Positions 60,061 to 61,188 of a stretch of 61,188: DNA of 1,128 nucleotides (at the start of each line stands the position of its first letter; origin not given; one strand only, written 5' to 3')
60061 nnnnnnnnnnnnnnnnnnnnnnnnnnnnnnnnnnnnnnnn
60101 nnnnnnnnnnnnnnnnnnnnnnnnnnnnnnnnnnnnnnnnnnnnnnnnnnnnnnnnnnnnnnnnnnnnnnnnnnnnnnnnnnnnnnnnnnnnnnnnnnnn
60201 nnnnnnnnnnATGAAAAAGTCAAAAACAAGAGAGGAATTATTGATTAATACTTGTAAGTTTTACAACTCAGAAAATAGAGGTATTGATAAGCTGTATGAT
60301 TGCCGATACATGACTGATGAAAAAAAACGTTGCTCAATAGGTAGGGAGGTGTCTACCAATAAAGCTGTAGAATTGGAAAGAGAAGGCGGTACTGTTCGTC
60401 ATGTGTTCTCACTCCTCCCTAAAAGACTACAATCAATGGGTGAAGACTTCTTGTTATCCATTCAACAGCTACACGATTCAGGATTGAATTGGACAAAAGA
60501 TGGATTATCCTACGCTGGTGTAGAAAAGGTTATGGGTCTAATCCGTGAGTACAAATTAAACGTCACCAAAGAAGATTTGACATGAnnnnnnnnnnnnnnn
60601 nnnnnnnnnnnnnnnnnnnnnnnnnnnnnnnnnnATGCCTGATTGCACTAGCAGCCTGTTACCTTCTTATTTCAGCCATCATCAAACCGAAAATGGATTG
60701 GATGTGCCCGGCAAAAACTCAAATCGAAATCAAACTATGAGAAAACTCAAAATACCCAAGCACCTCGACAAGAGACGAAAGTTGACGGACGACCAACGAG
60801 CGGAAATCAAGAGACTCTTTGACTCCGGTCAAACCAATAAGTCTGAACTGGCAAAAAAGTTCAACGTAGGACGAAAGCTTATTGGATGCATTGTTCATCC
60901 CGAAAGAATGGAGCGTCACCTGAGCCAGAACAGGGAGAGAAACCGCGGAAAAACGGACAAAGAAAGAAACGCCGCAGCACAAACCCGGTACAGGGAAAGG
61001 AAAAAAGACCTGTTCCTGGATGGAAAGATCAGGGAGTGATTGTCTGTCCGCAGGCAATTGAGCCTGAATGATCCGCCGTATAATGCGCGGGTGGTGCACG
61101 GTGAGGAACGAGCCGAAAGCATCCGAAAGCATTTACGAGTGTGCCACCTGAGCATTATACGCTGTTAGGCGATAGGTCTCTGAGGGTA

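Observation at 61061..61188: Large structured RNA candidate spanning the circular junction, with a tandem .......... loop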

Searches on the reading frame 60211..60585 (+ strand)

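Call 8: search_protein_families(library=pfam, proteins=[window:60211-60585:+], max_evalue=0.01)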
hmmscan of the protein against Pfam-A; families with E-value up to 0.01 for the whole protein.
window:60211-60585:+ (124 aa): 0 families

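Call 92: search_protein_families(library=phrogs, proteins=[window:60211-60585:+], max_evalue=0.001)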
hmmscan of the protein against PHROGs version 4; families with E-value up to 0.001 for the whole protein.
window:60211-60585:+ (124 aa): 1 family
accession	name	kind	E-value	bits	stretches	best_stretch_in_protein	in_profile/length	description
phrog_31716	-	unknown function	0.00022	22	0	80-108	109-137/150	-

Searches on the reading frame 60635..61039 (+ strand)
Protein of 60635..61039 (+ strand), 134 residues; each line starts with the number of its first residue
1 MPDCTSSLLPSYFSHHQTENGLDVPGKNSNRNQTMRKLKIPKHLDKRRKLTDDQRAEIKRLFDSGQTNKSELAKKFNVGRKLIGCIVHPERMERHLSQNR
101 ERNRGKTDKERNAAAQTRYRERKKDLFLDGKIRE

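Call 8: search_protein_families(library=pfam, proteins=[window:60635-61039:+], max_evalue=0.01)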
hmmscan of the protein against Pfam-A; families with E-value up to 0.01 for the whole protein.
window:60635-61039:+ (134 aa): 3 families
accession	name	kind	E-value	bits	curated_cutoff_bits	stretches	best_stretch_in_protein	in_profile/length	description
PF12824.13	MRP-L20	-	0.00025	21.7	30.4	1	41-123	77-161/164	Mitochondrial ribosomal protein subunit L20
PF02796.21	HTH_7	-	0.00073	20.1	23.8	1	47-80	3-35/45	Helix-turn-helix domain of resolvase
PF04218.19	CENP-B_N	-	0.0012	18.9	21.2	1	46-86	3-42/53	CENP-B N-terminal DNA-binding domain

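Call 10: find_related_loci(query=window:60635-61039:+, collection=viral_contigs, flank=3000)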
Query window:60635-61039:+ (134 aa) in viral_contigs; peptide patterns used: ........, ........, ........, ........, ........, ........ (x = any residue, [..] = any of these).
74 stretches matched a pattern; 2 encode a relative of the query (tblastn E <= 1e-3); 2 distinct loci.
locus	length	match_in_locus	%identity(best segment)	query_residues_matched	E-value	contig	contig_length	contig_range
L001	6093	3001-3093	58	57-87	7e-8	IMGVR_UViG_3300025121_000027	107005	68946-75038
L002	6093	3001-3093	58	57-87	7e-8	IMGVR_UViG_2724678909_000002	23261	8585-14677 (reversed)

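Call 12: find_encoding_contigs(protein=window:60635-61039:+, flank=4000, max_places=10)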
Protein window:60635-61039:+ (134 aa): no gene with exactly this product is on record in the collection.

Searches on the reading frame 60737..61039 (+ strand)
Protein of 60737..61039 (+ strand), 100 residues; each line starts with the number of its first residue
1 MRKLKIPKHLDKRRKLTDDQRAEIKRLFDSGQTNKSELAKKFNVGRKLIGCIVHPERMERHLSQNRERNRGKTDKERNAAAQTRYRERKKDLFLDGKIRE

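Call 16: find_encoding_contigs(protein=window:60737-61039:+, flank=4000, max_places=10)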
Protein window:60737-61039:+ (100 aa): no gene with exactly this product is on record in the collection.

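Call 23: find_homologous_proteins(query=window:60737-61039:+, max_evalue=0.001)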
Query window:60737-61039:+ (100 aa): 2 proteins with E <= 0.001 among 7 candidates.
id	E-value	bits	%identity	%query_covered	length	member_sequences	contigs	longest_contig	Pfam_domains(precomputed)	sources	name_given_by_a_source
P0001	9.1e-57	207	100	100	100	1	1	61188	-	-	-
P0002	6.7e-47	175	84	99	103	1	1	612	-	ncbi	-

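Call 24: find_encoding_contigs(protein=P0002, flank=4000)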
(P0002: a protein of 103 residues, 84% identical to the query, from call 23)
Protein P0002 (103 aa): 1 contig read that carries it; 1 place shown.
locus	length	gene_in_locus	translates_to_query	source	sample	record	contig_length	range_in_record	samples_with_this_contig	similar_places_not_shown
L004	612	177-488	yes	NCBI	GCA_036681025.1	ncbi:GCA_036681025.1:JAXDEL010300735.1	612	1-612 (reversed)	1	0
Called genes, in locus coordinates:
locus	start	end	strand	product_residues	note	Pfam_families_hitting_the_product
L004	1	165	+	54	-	?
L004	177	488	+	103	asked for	-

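Call 92: search_protein_families(library=phrogs, proteins=[window:60737-61039:+], max_evalue=0.001)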
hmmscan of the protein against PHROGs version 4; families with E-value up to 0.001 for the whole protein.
window:60737-61039:+ (100 aa): 1 family
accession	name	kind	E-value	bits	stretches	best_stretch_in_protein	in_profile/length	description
phrog_4629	-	DNA, RNA and nucleotide metabolism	0.00084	20.3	0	12-54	33-74/87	HTH DNA binding domain protein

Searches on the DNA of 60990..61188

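Call 28: search_rna_families(source=window, start=60990, end=61188, threshold=evalue, max_evalue=10, show_alignments=2)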
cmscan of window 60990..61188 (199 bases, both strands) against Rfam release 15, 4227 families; matches with E-value up to 10: 3.
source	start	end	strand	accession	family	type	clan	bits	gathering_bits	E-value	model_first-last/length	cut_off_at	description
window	61079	61159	-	RF04274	mir-9223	Gene; miRNA;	-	15.9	53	0.94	1-76/76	no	mir-9223 microRNA precursor family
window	61072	61166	+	RF04235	mir-242_2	Gene; miRNA;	-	14.8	56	0.8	1-81/81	no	mir-242_2 microRNA precursor family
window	61070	61167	+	RF03689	mir-5892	Gene; miRNA;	-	14.4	82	3.5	1-90/90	no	mir-5892 microRNA precursor family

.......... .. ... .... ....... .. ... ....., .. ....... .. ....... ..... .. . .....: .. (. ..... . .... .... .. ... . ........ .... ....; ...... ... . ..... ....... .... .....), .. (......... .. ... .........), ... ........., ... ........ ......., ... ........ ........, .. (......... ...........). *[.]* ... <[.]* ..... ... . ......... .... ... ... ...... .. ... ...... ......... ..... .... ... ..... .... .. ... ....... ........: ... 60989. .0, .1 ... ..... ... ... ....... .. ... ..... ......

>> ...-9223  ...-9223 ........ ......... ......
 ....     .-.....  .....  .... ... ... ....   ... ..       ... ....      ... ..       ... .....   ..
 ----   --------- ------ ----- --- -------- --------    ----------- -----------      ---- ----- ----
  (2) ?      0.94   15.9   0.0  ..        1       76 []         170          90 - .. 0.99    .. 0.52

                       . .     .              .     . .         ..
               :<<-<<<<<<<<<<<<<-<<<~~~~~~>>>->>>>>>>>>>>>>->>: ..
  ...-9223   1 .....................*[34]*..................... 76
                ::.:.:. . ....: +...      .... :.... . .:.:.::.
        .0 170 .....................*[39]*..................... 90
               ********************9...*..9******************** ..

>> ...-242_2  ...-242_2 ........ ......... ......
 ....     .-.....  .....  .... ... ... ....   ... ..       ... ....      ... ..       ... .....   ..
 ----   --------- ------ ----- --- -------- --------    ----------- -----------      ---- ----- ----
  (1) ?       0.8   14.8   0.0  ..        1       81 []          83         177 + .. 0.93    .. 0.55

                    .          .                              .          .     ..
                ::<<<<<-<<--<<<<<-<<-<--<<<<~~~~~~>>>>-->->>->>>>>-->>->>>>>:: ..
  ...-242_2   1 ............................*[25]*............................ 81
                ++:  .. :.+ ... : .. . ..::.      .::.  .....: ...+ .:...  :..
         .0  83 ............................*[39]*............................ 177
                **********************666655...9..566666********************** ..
